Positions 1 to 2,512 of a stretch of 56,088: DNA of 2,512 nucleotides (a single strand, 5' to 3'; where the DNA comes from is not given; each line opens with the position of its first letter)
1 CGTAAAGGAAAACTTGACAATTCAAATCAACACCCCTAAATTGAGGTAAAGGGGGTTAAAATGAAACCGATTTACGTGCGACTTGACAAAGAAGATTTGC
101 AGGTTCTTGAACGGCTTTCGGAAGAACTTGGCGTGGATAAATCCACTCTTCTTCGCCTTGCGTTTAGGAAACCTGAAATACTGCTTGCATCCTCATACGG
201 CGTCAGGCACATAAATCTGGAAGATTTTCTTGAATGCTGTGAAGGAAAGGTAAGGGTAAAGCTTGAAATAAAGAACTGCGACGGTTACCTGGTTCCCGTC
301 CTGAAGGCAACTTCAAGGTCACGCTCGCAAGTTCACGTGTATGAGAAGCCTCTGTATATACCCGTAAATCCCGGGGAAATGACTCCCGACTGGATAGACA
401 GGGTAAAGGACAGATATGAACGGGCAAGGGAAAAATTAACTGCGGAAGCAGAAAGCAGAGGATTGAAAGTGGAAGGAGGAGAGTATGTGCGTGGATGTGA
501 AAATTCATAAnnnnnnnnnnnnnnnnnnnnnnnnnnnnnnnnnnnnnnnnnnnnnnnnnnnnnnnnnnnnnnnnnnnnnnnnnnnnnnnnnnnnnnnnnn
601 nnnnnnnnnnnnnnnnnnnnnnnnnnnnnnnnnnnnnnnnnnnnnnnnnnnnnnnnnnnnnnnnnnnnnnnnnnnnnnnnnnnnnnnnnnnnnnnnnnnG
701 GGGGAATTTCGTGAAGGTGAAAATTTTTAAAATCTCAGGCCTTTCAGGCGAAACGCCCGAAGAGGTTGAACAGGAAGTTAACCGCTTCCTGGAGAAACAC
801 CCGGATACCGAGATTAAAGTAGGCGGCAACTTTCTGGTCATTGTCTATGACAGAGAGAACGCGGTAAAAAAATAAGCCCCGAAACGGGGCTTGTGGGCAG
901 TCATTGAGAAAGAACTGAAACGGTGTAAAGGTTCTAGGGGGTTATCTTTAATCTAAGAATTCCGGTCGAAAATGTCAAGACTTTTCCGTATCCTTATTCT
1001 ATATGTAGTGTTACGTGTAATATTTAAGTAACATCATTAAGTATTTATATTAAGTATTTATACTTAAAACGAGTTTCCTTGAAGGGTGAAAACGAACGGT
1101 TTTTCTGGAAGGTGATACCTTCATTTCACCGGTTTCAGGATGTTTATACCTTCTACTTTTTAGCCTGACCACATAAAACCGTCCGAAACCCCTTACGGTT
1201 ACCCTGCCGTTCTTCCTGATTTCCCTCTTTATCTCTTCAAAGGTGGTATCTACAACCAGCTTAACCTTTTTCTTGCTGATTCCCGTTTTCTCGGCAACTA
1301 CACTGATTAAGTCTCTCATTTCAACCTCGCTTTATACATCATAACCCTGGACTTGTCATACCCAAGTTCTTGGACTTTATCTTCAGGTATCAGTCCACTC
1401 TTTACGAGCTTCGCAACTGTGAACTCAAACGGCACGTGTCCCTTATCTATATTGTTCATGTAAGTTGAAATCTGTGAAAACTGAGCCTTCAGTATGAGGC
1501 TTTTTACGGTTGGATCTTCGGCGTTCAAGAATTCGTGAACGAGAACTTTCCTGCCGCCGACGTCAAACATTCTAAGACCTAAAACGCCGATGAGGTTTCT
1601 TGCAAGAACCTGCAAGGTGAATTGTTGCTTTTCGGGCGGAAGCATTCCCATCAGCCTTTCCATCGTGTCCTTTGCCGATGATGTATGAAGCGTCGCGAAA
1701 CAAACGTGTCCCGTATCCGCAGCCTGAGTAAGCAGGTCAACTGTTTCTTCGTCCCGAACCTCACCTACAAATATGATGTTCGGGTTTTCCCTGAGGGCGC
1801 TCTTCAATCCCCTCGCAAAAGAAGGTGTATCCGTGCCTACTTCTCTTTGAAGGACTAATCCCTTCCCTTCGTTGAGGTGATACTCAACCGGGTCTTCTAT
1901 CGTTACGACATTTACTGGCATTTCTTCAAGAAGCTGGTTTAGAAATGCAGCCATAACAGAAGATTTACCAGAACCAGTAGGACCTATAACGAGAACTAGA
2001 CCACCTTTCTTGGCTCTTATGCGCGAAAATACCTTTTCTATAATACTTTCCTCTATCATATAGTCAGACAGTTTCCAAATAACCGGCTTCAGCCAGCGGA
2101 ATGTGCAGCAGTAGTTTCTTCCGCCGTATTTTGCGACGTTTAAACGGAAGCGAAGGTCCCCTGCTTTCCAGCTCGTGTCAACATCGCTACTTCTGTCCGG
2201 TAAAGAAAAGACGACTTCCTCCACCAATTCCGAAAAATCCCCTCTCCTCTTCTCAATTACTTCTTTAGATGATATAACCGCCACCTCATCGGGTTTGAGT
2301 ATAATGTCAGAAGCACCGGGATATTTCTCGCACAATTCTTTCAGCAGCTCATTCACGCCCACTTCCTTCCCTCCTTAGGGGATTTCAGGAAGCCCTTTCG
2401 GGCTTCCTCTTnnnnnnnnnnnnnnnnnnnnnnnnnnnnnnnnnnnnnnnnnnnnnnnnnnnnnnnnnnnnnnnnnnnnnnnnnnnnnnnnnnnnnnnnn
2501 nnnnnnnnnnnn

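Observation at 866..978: Promoter-seed-terminator unit whose 20-nt seed is perfectly antisense to the polB start-codon region 35 kb away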

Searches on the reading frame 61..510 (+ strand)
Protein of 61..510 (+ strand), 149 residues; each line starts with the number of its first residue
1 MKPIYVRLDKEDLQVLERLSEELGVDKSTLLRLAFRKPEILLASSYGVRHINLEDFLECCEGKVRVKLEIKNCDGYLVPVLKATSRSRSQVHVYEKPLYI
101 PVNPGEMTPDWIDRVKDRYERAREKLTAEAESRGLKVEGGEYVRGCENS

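Call 7: search_protein_families(library=pfam, proteins=[window:61-510:+], max_evalue=0.01)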
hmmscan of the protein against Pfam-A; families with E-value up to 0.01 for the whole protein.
window:61-510:+ (149 aa): 2 families
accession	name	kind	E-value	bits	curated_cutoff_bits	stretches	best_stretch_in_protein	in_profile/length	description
PF12651.13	RHH_3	-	0.00093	19.6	21.6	1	3-32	4-33/44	Ribbon-helix-helix domain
PF01402.27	RHH_1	-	0.005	17.2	20.5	1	6-36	4-34/39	Ribbon-helix-helix protein, copG family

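Call 55: search_protein_families(library=phrogs, proteins=[window:61-510:+], max_evalue=0.01)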
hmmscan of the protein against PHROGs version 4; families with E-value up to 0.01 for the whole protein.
window:61-510:+ (149 aa): 1 family
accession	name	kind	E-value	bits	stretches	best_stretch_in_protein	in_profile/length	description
phrog_5333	-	unknown function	0.00098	20.3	0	1-25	1-25/64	-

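Call 56: search_protein_families(library=ncbifam, proteins=[window:61-510:+], max_evalue=0.01)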
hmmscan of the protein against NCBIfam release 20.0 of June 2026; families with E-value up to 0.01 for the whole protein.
window:61-510:+ (149 aa): 0 families

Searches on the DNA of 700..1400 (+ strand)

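Call 48: search_rna_families(source=window, start=700, end=1200, threshold=evalue, max_evalue=10)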
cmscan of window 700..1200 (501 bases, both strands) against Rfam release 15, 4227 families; matches with E-value up to 10: 5.
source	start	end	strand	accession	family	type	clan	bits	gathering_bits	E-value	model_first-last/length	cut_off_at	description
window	824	892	+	RF02236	asX2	Gene; sRNA;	-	19.1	70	0.25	1-87/87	no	Xanthomonas sRNA asX2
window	1084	1131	-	RF01299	SNORD2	Gene; snRNA; snoRNA; CD-box;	CL00072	18.4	37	0.89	1-69/69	no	Small nucleolar RNA SNORD2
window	981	1042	-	RF00592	SNORD78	Gene; snRNA; snoRNA; CD-box;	CL00051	16.5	38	2.7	1-65/65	no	Small nucleolar RNA SNORD78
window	759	782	+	RF01306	sR52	Gene; snRNA; snoRNA; CD-box;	-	13.6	50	2.5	1-60/60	no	Small nucleolar RNA sR52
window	742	777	-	RF02784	SorX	Gene; sRNA;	-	11.2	46.6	9.1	32-67/73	no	Singlet oxygen resistance RNA X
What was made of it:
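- On Any described RNA family (Rfam 15): The best local sub-threshold match is asX2, at 19 bits against a gathering score of 70, and on the opposite strand (call 48).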

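Call 64: search_dna_similar(query=window:700-1400:+, collection=plasmids, mode=distant, max_rows=8)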
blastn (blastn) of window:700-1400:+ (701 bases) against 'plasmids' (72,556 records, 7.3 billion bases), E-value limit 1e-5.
No match.

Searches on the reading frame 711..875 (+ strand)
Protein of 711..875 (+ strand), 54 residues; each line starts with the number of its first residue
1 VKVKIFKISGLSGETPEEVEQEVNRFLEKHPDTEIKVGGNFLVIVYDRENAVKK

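Call 7: search_protein_families(library=pfam, proteins=[window:711-875:+], max_evalue=0.01)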
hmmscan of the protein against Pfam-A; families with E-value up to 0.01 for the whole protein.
window:711-875:+ (54 aa): 0 families

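Call 55: search_protein_families(library=phrogs, proteins=[window:711-875:+], max_evalue=0.01)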
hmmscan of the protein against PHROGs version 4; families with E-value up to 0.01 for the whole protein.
window:711-875:+ (54 aa): 1 family
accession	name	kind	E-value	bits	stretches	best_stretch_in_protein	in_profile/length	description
phrog_13248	-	unknown function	0.00067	20.3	1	1-35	2-35/71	-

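Call 56: search_protein_families(library=ncbifam, proteins=[window:711-875:+], max_evalue=0.01)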
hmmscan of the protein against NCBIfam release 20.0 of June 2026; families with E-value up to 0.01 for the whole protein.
window:711-875:+ (54 aa): 0 families

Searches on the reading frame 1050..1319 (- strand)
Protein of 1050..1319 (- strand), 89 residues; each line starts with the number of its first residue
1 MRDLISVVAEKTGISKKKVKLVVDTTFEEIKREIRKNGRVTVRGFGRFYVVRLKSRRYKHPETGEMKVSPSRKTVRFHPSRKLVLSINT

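Call 7: search_protein_families(library=pfam, proteins=[window:1050-1319:-], max_evalue=0.01)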
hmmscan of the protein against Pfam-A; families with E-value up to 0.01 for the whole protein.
window:1050-1319:- (89 aa): 4 families
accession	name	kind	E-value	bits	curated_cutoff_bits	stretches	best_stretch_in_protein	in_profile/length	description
PF00216.26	Bac_DNA_binding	-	3.2e-22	79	22.4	1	2-87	4-89/90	Bacterial DNA-binding protein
PF18291.6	HU-HIG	-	3.2e-07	30.9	26.2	1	2-85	35-116/125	HU domain fused to wHTH, Ig, or Glycine-rich motif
PF18175.6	HU-CCDC81_bac_2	-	1.6e-05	25.2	35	1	4-50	3-49/70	CCDC81-like prokaryotic HU domain 2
PF18289.6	HU-CCDC81_euk_2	-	0.0028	18.1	26.1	1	6-48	8-52/75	CCDC81 eukaryotic HU domain 2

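Call 33: find_encoding_contigs(protein=window:1050-1319:-, flank=10000, max_places=10)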
Protein window:1050-1319:- (89 aa): 3 contigs read that carry it; 2 places shown.
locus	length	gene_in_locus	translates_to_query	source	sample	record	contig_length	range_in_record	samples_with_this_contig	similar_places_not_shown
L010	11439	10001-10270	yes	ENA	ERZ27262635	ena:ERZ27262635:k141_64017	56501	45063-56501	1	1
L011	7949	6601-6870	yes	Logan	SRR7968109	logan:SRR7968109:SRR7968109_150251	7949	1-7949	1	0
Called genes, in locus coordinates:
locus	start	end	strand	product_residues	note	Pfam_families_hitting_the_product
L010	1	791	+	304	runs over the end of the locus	-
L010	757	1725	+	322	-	-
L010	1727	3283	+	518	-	PF00263:Secretin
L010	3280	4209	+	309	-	PF08239:SH3_3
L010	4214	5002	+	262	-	-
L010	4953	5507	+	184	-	-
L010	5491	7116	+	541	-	PF00437:T2SSE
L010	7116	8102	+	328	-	PF00482:T2SSF (faint)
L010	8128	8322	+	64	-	-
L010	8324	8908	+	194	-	-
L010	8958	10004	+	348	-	PF00437:T2SSE, PF13191:AAA_16 (weak)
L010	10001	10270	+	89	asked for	PF00216:Bac_DNA_binding, PF18291:HU-HIG (weak)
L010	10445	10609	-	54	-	-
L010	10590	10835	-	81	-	-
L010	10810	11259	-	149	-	-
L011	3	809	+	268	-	?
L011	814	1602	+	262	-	-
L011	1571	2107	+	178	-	-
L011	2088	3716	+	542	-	PF00437:T2SSE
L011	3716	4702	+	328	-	PF00482:T2SSF (faint)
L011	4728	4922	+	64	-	-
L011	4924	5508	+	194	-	-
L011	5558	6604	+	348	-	PF00437:T2SSE, PF13191:AAA_16 (weak)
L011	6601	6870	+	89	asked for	PF00216:Bac_DNA_binding, PF18291:HU-HIG (weak)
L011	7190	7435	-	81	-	-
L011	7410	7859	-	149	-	-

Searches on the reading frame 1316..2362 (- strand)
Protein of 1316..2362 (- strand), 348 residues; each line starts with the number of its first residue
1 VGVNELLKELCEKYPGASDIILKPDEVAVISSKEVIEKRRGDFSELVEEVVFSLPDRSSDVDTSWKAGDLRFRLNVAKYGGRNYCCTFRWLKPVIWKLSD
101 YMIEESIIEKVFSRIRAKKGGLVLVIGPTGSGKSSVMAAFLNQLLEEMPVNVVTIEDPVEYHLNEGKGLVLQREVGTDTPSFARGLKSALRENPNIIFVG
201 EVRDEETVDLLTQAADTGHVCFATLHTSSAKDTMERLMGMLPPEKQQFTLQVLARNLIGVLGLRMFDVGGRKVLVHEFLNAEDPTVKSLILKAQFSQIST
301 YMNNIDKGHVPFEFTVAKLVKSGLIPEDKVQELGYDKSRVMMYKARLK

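Call 7: search_protein_families(library=pfam, proteins=[window:1316-2362:-], max_evalue=0.01)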
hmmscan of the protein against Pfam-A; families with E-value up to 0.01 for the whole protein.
window:1316-2362:- (348 aa): 12 families
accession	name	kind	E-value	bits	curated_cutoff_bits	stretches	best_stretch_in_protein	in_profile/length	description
PF00437.27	T2SSE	-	4.6e-39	134.6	24.9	1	102-245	125-263/370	Type II/IV secretion system protein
PF13191.12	AAA_16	-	2.1e-07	32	32.6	1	108-151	12-52/167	AAA ATPase domain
PF20703.3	nSTAND1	-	4.4e-05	23.7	27.1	1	106-160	21-78/379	Novel STAND NTPase 1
PF13401.12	AAA_22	-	5.2e-05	24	27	1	119-160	4-44/130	AAA domain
PF25199.1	nSTAND_NTPase5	-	0.00013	22.3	34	1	103-158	24-79/145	Novel STAND NTPase 5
PF13555.12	AAA_29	-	0.00077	19.6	27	1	115-143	17-45/61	P-loop containing region of AAA domain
PF12775.13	AAA_7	-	0.0011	19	25.8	1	110-152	23-66/181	P-loop containing dynein motor region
PF13173.12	AAA_14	-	0.0022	18.4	27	1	122-251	4-121/129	AAA domain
PF20720.3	nSTAND3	-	0.0031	17.7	27.2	1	118-159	15-55/155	Novel STAND NTPase 3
PF01935.23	DUF87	-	0.005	17.4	23.2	1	124-153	27-56/220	Helicase HerA, central domain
PF04851.21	ResIII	-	0.005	17.2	22.5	0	105-152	9-56/164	Type III restriction enzyme, res subunit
PF13476.12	AAA_23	-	0.0069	17.5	27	0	120-140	19-39/201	AAA domain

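Call 20: find_homologous_proteins(query=window:1316-2362:-, max_evalue=1e-30)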
Query window:1316-2362:- (348 aa): 3606 proteins with E <= 1e-30 among 8000 candidates; the best 120 are listed.
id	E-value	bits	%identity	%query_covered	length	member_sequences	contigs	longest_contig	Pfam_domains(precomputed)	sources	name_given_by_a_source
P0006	5.8e-227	770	100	100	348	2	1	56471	PF00437.27,PF13191.13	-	-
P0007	1.8e-131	457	56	99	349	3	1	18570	PF00437.27,PF25199.2,PF13191.13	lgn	-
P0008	1.3e-129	450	57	99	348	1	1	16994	PF00437.27,PF13191.13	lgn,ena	-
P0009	1.8e-127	443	56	100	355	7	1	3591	PF00437.27,PF25199.2,PF13191.13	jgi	-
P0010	1.3e-126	441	56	100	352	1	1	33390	PF00437.27,PF13476.13,PF13555.13,PF25199.2,PF13191.13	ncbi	ncbi:type IV pilus twitching motility protein PilT [Persephonella sp.]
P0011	7.1e-121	422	55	100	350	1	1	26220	PF00437.27,PF13401.13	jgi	-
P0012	2.6e-109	384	55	97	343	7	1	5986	PF00437.27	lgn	-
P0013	5.2e-104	366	54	93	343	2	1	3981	PF00437.27,PF25199.2,PF13191.13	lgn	-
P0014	9.8e-103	362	51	98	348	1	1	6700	PF00437.27,PF00005.34,PF13476.13,PF13555.13,PF13401.13,PF25199.2,PF13191.13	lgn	-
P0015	3.0e-93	331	48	99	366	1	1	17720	PF00437.27,PF25199.2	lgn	-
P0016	1.0e-87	313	50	85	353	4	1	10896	PF00437.27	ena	-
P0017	1.8e-85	305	46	94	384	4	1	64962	PF00437.27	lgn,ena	-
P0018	1.2e-83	299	48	87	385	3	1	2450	PF00437.27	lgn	-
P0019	3.9e-58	215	40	51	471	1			PF00437.27,PF25199.2,PF13191.13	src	-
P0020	2.5e-47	180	40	77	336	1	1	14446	PF00437.27,PF13401.13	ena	-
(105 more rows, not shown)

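Call 21: find_encoding_contigs(protein=P0010, flank=10000, max_places=3)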
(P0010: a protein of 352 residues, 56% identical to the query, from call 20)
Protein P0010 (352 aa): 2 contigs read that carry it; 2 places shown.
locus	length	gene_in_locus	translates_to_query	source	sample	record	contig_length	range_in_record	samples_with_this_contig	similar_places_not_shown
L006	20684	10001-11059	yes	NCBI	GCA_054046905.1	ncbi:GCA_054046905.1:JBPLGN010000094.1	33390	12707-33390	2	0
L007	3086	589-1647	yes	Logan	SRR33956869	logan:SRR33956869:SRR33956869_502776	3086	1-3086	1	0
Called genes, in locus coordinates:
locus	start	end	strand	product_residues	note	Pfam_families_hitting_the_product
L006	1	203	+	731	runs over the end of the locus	PF01751:Toprim, PF01131:Topoisom_bac, PF13342:Toprim_Crpt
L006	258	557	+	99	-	-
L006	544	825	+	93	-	-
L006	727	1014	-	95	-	-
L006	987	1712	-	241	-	-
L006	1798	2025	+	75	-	-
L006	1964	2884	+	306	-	-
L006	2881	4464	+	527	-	PF00263:Secretin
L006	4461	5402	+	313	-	PF08239:SH3_3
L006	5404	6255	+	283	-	-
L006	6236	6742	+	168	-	-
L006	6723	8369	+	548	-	PF00437:T2SSE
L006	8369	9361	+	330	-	PF00482:T2SSF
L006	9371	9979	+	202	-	-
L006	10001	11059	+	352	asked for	PF00437:T2SSE, PF25199:nSTAND_NTPase5 (weak), PF13191:AAA_16 (weak), PF13555:AAA_29 (faint), PF13476:AAA_23 (faint)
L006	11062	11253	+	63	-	-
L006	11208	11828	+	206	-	PF00563:EAL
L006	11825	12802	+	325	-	PF00990:GGDEF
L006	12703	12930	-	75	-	-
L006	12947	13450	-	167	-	-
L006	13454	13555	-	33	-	-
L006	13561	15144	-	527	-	-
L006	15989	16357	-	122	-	-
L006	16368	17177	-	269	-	PF00004:AAA, PF07724:AAA_2 (weak), PF07728:AAA_5, PF13191:AAA_16 (faint), PF13401:AAA_22 (weak)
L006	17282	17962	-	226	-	-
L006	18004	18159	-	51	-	-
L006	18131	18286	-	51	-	-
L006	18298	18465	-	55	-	-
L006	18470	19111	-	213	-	-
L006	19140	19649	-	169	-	-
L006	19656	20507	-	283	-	-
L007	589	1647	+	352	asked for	PF00437:T2SSE, PF25199:nSTAND_NTPase5 (weak), PF13191:AAA_16 (weak), PF13555:AAA_29 (faint), PF13476:AAA_23 (faint)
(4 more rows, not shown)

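Call 22: find_encoding_contigs(protein=P0017, flank=10000, max_places=3)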
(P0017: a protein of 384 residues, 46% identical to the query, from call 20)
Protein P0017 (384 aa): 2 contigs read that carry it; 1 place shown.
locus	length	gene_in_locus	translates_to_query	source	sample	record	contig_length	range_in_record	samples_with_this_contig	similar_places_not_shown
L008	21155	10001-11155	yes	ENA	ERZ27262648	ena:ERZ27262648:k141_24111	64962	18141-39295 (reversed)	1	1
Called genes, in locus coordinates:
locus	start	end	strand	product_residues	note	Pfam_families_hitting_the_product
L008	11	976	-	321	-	-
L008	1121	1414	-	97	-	-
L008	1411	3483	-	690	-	PF01935:DUF87 (weak), PF10412:TrwB_AAD_bind (weak)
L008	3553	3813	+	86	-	-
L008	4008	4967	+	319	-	PF17989:ALP_N, PF21522:MreB-like_C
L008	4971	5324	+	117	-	-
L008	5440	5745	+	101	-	-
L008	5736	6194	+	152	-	-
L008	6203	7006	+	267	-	-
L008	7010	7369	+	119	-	-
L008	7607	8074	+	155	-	-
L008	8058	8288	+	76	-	-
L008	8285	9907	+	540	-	-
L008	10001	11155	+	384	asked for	PF00437:T2SSE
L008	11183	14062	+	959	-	-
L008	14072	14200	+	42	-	-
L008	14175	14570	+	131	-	-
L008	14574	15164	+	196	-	PF00563:EAL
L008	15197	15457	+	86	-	-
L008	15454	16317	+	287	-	PF03743:TrbI (weak)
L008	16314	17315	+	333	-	-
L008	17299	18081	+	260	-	-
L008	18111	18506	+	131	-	-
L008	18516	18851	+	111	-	-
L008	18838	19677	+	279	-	PF01564:Spermine_synth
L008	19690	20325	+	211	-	-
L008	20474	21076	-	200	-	-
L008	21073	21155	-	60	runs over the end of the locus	-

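Call 23: find_encoding_contigs(protein=P0011, flank=10000, max_places=3)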
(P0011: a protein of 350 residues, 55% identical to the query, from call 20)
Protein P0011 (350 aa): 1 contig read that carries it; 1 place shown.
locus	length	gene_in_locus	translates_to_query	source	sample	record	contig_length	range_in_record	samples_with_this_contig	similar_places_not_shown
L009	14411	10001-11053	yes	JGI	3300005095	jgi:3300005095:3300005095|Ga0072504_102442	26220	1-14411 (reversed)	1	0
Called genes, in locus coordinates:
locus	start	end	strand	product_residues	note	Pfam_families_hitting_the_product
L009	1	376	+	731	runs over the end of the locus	PF01751:Toprim, PF01131:Topoisom_bac, PF13342:Toprim_Crpt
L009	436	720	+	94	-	-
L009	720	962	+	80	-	-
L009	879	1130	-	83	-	-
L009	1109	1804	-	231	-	-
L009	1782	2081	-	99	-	-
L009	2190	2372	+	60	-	-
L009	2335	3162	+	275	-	-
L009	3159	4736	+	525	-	PF00263:Secretin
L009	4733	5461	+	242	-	-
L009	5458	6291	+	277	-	-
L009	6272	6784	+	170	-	-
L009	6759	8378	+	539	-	PF00437:T2SSE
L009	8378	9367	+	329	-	PF00482:T2SSF (weak)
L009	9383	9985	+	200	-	PF07963:N_methyl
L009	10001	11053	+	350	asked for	PF00437:T2SSE, PF13401:AAA_22 (faint)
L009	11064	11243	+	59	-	-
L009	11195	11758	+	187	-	PF00563:EAL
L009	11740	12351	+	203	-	-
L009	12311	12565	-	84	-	-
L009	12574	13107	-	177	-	-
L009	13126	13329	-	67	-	-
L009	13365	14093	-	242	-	-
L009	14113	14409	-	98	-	?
